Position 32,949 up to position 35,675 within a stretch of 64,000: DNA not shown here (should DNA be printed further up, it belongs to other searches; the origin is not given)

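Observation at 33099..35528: LonC-like protease with a lysine-less Walker A and long coiled-coil insertion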

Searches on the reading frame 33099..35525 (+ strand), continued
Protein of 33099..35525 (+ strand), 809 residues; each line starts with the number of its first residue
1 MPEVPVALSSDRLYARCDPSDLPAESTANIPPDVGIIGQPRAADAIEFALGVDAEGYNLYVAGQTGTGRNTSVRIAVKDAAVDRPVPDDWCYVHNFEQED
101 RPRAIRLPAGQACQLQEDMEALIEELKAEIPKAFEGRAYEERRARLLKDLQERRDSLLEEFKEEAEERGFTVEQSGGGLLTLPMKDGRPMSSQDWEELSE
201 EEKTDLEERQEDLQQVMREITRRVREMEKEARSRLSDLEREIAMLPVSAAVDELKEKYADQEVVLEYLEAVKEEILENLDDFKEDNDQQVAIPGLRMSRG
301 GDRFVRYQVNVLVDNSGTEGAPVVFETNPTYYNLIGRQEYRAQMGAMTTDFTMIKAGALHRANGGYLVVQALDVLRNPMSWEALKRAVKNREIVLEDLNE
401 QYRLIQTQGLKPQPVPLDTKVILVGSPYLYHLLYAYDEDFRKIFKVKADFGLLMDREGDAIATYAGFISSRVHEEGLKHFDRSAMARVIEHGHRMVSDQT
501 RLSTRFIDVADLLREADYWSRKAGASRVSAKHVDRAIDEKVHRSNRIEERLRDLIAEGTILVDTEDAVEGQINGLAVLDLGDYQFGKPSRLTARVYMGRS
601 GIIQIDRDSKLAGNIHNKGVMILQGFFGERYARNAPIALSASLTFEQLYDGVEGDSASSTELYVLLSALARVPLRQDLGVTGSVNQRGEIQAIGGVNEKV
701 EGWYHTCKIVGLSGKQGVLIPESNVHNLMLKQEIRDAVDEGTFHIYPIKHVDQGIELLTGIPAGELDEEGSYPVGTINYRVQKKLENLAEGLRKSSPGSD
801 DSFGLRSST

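Call 27: find_encoding_contigs(protein=P0016, flank=8000, max_places=1)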
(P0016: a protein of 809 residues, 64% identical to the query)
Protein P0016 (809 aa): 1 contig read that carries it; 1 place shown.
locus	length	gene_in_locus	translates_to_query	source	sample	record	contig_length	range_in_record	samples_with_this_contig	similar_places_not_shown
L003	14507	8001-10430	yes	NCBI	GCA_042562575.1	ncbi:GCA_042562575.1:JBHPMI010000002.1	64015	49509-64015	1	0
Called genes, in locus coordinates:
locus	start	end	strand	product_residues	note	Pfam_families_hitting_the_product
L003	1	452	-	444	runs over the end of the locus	PF00266:Aminotran_5, PF00155:Aminotran_1_2 (faint), PF01041:DegT_DnrJ_EryC1 (weak)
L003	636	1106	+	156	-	PF12900:Pyridox_ox_2, PF01243:PNPOx_N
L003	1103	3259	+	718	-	PF19313:DUF5916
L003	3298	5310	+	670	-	PF26549:Tricorn_N, PF26550:Tricorn_2nd, PF26549:Tricorn_N, PF26549:Tricorn_N, PF01738:DLH, PF02129:Peptidase_S15, PF20434:BD-FAE, PF00326:Peptidase_S9, +6 more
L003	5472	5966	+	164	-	-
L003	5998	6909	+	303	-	PF00989:PAS (weak), PF13426:PAS_9 (weak)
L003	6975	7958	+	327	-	-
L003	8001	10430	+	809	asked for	PF20437:LonC_helical, PF13654:AAA_32, PF20436:LonB_AAA-LID, PF05362:Lon_C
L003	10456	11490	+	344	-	PF01063:Aminotran_4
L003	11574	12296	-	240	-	PF01177:Asp_Glu_race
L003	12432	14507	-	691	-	PF06452:CBM9_1 (faint), PF19313:DUF5916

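Call 28: find_encoding_contigs(protein=P0052, flank=6000, max_places=1)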
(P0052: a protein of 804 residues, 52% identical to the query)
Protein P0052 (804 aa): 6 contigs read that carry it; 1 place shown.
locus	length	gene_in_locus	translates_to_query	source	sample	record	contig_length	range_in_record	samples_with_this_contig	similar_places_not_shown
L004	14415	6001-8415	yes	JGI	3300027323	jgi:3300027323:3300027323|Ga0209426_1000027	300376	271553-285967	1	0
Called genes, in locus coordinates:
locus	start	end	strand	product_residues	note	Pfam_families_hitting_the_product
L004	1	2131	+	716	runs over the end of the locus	PF13646:HEAT_2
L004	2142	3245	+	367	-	PF13487:HD_5, PF01966:HD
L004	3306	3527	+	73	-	PF00037:Fer4 (weak), PF12837:Fer4_6 (weak), PF13237:Fer4_10, PF14697:Fer4_21, PF13370:Fer4_13 (weak), PF12838:Fer4_7, PF13187:Fer4_9, PF00037:Fer4 (weak), +3 more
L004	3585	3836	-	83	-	PF01206:TusA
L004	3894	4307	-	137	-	PF02635:DsrE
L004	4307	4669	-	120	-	PF02635:DsrE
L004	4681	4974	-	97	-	PF04077:DsrH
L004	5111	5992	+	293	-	PF02899:Phage_int_SAM_1, PF13495:Phage_int_SAM_4, PF00589:Phage_integrase, PF22823:MrpR_C_cat (weak)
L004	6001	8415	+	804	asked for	PF20437:LonC_helical, PF13654:AAA_32, PF20436:LonB_AAA-LID, PF05362:Lon_C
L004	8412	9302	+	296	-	PF03279:Lip_A_acyltrans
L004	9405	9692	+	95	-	PF00216:Bac_DNA_binding, PF18291:HU-HIG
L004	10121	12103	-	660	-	PF00672:HAMP, PF01590:GAF, PF13185:GAF_2, PF13492:GAF_3 (weak), PF13487:HD_5, PF01966:HD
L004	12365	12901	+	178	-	PF00156:Pribosyltran, PF14681:UPRTase (weak)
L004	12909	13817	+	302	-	PF02729:OTCace_N, PF00185:OTCace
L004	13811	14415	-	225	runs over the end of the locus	PF00005:ABC_tran, PF13304:AAA_21 (faint)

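Call 29: find_encoding_contigs(protein=P0103, flank=6000, max_places=1)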
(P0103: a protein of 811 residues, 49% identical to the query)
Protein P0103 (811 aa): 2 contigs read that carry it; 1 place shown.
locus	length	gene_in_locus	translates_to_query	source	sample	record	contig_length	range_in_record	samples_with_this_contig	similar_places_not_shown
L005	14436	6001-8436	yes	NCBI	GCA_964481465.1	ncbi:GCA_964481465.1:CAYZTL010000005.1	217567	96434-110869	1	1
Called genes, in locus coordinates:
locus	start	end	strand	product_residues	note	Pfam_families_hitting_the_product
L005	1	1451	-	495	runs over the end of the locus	PF05697:Trigger_N, PF05698:Trigger_C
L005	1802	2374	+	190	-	PF01209:Ubie_methyltran, PF13489:Methyltransf_23, PF13649:Methyltransf_25, PF13847:Methyltransf_31, PF08241:Methyltransf_11, PF08242:Methyltransf_12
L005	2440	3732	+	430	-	PF25371:DUF7884, PF02353:CMAS, PF13489:Methyltransf_23, PF08241:Methyltransf_11, PF08242:Methyltransf_12, PF13649:Methyltransf_25, PF13847:Methyltransf_31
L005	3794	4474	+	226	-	PF00596:Aldolase_II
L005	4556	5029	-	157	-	-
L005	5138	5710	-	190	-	PF04893:Yip1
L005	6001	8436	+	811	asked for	PF20437:LonC_helical, PF13654:AAA_32, PF20436:LonB_AAA-LID, PF05362:Lon_C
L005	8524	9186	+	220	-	PF04972:BON, PF21937:Yop-YscD_ppl_2nd (faint), PF04972:BON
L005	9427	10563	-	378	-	PF00248:Aldo_ket_red, PF13183:Fer4_8 (faint), PF13187:Fer4_9 (weak), PF13534:Fer4_17 (weak)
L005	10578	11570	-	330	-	PF02899:Phage_int_SAM_1 (weak), PF00589:Phage_integrase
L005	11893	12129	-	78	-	-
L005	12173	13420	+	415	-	PF12802:MarR_2 (weak), PF00480:ROK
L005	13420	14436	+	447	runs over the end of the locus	PF02952:Fucose_iso_C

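Call 30: find_encoding_contigs(protein=P0075, flank=6000, max_places=1)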
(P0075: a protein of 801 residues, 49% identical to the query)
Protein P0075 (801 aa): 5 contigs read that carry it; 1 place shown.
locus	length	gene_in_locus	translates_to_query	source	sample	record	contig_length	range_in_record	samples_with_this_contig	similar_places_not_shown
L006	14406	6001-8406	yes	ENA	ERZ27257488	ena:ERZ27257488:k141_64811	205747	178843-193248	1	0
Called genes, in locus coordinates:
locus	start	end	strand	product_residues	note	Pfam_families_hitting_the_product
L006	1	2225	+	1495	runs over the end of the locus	PF19501:PcRGLX_1st (weak)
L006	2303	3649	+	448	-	PF00202:Aminotran_3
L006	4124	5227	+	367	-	PF01408:GFO_IDH_MocA, PF22685:Gal80p_C-like (weak), PF02894:GFO_IDH_MocA_C, PF22725:GFO_IDH_MocA_C3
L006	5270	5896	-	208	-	PF06971:Put_DNA-bind_N, PF02629:CoA_binding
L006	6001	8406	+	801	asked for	PF20437:LonC_helical, PF13654:AAA_32, PF20436:LonB_AAA-LID, PF05362:Lon_C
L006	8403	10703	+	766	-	PF16586:DUF5060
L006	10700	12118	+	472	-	PF00535:Glycos_transf_2, PF13641:Glyco_tranf_2_3, PF13632:Glyco_trans_2_3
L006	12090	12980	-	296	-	PF01926:MMR_HSR1, PF02421:FeoB_N, PF03193:RsgA_GTPase (faint), PF04548:AIG1, PF00009:GTP_EFTU, PF00350:Dynamin_N (weak), PF07650:KH_2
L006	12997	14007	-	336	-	PF01408:GFO_IDH_MocA, PF22725:GFO_IDH_MocA_C3, PF02894:GFO_IDH_MocA_C (weak)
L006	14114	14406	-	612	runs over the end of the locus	PF13570:Beta-prop_ACSF4, PF23381:Beta-prop_IFT122_1st, PF23414:Beta-prop_EML_2 (faint), PF13360:PQQ_2 (weak)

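Call 32: predict_structure(alignment_id=A1)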
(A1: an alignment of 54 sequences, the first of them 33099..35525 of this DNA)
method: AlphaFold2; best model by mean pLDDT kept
length: 809 residues; sequences in the alignment: 54
mean_pLDDT: 83.3   pTM: 0.71
mean pLDDT of the five models: 83.3, 82.0, 81.3, 79.3, 78.5
residues with pLDDT >= 90: 382; 70-90: 304; 50-70: 67; < 50: 56
segments of 3 or more residues with pLDDT < 50: 286-300, 606-615, 640-655, 798-809
pLDDT, mean of each block of 10 residues (from residue 1): 74 91 89 76 93 90 90 92 94 92 94 95 91 82 85 85 84 69 78 76 83 84 85 86 89 93 93 89 57 44 85 92 95 93 78 94 96 95 95 85 66 94 96 94 94 87 91 93 95 91 91 95 95 90 65 75 79 75 69 66 48 50 79 67 39 54 88 92 86 88 89 92 94 93 95 94 89 93 86 61 33
secondary structure, 60 per line:
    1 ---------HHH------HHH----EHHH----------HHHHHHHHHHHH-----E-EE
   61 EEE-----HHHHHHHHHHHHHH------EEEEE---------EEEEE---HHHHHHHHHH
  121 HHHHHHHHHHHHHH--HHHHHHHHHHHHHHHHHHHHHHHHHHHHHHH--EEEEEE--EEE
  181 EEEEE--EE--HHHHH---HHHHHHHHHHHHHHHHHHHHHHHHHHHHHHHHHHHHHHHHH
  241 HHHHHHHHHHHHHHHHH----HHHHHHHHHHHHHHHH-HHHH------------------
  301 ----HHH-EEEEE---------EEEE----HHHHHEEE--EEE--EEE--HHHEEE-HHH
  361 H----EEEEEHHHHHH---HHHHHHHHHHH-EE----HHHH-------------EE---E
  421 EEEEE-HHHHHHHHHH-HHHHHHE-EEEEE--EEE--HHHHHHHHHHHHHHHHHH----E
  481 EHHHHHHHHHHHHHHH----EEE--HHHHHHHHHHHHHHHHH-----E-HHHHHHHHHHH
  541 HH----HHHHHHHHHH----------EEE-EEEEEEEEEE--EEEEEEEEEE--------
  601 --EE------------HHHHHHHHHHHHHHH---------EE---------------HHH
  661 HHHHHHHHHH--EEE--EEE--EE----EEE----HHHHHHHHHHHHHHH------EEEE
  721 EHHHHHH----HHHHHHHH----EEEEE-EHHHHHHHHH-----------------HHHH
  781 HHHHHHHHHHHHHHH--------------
elements in order (helices of 4 or more, strands of 3 or more residues): H40-51 E59-63 H69-82 E89-93 E103-107 H111-134 H137-167 E170-175 E178-185 H192-196 H200-257 H262-277 H279-282 E309-313 E323-326 H331-335 E336-338 E341-343 E346-348 E354-356 H358-361 E366-370 H371-376 H380-390 H398-401 E420-425 H427-436 H438-443 E446-450 E453-455 H458-475 H482-496 E501-503 H506-522 H530-542 H547-556 E567-569 E571-580 E583-592 H617-631 H658-670 E673-675 E678-680 E689-691 H696-710 E717-721 H722-727 H732-739 E744-748 H751-759 H777-795

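Call 34: search_protein_representatives(protein=window:33099-35525:+)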
Query: 809 residues. Proteins with E-value up to 0.001 (for the whole library): 8701; up to 1e-10: 5543; up to 1e-30: 2500. The best 150 are listed.
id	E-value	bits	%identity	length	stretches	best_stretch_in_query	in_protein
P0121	6.1e-263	890.9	49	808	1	11-794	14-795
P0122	1.1e-261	886.8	50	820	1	20-803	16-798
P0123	4.2e-254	861.7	47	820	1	8-795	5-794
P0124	4.0e-252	855.2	48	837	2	285-791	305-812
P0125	1.8e-250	849.7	48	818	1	8-791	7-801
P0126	5.7e-250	848.1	49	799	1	11-797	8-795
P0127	4.6e-248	841.7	49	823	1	6-795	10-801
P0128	1.9e-247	839.7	47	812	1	7-798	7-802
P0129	5.0e-245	831.7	48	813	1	7-797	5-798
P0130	2.6e-244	829.3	46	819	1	14-794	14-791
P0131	3.5e-244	828.9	45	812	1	8-794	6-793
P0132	7.8e-244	827.7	48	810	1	7-800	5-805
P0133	1.2e-242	823.9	46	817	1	11-794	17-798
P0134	1.0e-240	817.5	48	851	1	6-794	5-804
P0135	3.5e-239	812.4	46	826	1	8-792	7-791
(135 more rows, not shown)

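Call 36: fold_search(model_id=the predicted structure, library=pdb)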
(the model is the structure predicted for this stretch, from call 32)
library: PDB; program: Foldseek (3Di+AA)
matches with E <= 10: 849; with E <= 0.001: 241
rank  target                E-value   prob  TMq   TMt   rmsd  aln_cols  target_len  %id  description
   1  8k8v_A                2.8e-51  1.00  0.78  0.87   4.1       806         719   29  CryoEM structure of LonC protease hepatmer, apo state (released 2024-08-07)
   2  8k91_A                2.1e-50  1.00  0.69  0.76   6.3       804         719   28  CryoEM structure of LonC S582A hepatmer with Lysozyme (released 2024-08-07)
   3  7ev4_A                5.0e-40  1.00  0.62  0.83   6.3       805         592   25  Crystal structure of the Lon-like protease MtaLonC with S582A mutation in complex with F-b20-Q (released 2021-11-24)
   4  4fwg                  6.2e-40  1.00  0.63  0.85   9.4       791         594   25  Crystal structure of the Lon-like protease MtaLonC in complex with lactacystin (released 2013-06-26)
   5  7ev6_A                6.5e-40  1.00  0.63  0.85   6.1       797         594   25  Crystal structure of the Lon-like protease MtaLonC with D581A mutation in complex with F-b20-Q (released 2021-11-24)
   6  7eux_A                6.5e-40  1.00  0.62  0.84   7.1       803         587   25  Crystal structure of the Lon-like protease MtaLonC with D581A mutation in complex with substrate polypeptide (released 2021-11-24)
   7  7euy_A                4.6e-39  1.00  0.63  0.85   6.9       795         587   25  Crystal structure of the Lon-like protease MtaLonC with D582A mutation in complex with substrate polypeptide (released 2021-11-24)
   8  4fw9                  8.3e-39  1.00  0.64  0.84   7.4       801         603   26  Crystal structure of the Lon-like protease MtaLonC (released 2013-06-26)
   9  4fwd                  1.1e-38  1.00  0.63  0.85   8.1       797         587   26  Crystal structure of the Lon-like protease MtaLonC in complex with bortezomib (released 2013-06-26)
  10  4fwh                  9.5e-38  1.00  0.62  0.84   6.0       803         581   25  Crystal structure of the Lon-like protease MtaLonC in complex with MG262 (released 2013-06-26)
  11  3k1j_A                3.4e-30  1.00  0.55  0.76   6.0       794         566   17  Crystal structure of Lon protease from Thermococcus onnurineus NA1 (released 2010-09-22)
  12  3k1j_B                1.5e-29  1.00  0.56  0.78   5.7       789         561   17  Crystal structure of Lon protease from Thermococcus onnurineus NA1 (released 2010-09-22)
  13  4fwv                  1.3e-18  1.00  0.37  0.84   4.7       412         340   24  Crystal structure of the N-terminal domain of the Lon-like protease MtaLonC (released 2013-06-26)
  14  4zpx_A                3.3e-16  1.00  0.35  0.81   3.8       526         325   13  Crystal structure of Lon ATPase domain from Thermococcus onnurineus NA1 (released 2016-05-11)
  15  4zpx_B                1.1e-15  1.00  0.36  0.81   4.0       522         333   13  Crystal structure of Lon ATPase domain from Thermococcus onnurineus NA1 (released 2016-05-11)
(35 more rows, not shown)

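Call 37: find_encoding_contigs(protein=P0012, flank=6000, max_places=1)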
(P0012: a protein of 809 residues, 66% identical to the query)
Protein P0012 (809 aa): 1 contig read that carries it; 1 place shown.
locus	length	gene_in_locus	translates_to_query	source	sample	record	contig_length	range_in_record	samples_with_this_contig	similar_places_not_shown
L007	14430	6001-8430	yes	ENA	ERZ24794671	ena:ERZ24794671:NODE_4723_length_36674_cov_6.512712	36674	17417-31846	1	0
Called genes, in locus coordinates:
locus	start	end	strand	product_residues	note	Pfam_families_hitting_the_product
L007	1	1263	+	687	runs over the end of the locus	PF19313:DUF5916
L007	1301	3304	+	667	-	PF26549:Tricorn_N, PF26550:Tricorn_2nd, PF07676:PD40, PF26549:Tricorn_N, PF01738:DLH, PF02129:Peptidase_S15, PF20434:BD-FAE, PF00326:Peptidase_S9, +5 more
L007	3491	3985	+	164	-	-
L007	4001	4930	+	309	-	PF00989:PAS (weak), PF13426:PAS_9 (weak)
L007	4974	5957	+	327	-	PF14559:TPR_19, PF03704:BTAD (weak), PF13371:TPR_9 (weak), PF23914:TPR_CcmH_CycH (weak), PF13371:TPR_9 (weak), PF13432:TPR_16, PF14559:TPR_19, PF13414:TPR_11, +15 more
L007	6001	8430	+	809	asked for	PF20437:LonC_helical, PF13654:AAA_32, PF20436:LonB_AAA-LID, PF05362:Lon_C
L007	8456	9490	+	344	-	PF01063:Aminotran_4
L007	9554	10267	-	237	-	PF01177:Asp_Glu_race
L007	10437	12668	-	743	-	PF06452:CBM9_1 (faint), PF19313:DUF5916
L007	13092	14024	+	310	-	PF14378:PAP2_3, PF01569:PAP2 (weak)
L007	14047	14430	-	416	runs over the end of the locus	PF04389:Peptidase_M28 (faint), PF01546:Peptidase_M20, PF07687:M20_dimer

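Call 38: find_encoding_contigs(protein=P0021, flank=6000, max_places=1)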
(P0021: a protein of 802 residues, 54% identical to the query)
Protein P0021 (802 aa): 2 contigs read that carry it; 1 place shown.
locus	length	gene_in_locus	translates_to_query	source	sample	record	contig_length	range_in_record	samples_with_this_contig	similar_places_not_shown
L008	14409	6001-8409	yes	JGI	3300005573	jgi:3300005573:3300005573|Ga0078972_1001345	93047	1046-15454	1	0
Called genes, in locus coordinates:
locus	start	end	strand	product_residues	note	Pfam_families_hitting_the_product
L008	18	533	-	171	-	PF00881:Nitroreductase, PF14512:TM1586_NiRdase (weak), PF00881:Nitroreductase, PF14512:TM1586_NiRdase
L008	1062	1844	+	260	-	PF05116:S6PP (weak), PF08282:Hydrolase_3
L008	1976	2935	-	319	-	-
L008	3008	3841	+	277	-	PF01261:AP_endonuc_2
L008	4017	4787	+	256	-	-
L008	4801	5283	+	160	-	-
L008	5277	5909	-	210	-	PF06971:Put_DNA-bind_N, PF02629:CoA_binding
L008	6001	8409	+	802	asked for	PF20437:LonC_helical, PF13654:AAA_32, PF20436:LonB_AAA-LID, PF05362:Lon_C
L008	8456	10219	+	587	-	PF00664:ABC_membrane, PF00005:ABC_tran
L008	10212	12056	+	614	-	PF00664:ABC_membrane, PF00005:ABC_tran, PF13401:AAA_22 (faint)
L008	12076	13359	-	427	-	PF12704:MacB_PCD, PF02687:FtsX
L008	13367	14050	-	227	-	PF00005:ABC_tran, PF02463:SMC_N (weak), PF13304:AAA_21 (faint)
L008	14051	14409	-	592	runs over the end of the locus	PF25954:Beta-barrel_RND_2 (faint), PF25990:Beta-barrel_YknX (weak), PF26002:Beta-barrel_AprE (faint), PF25989:YknX_C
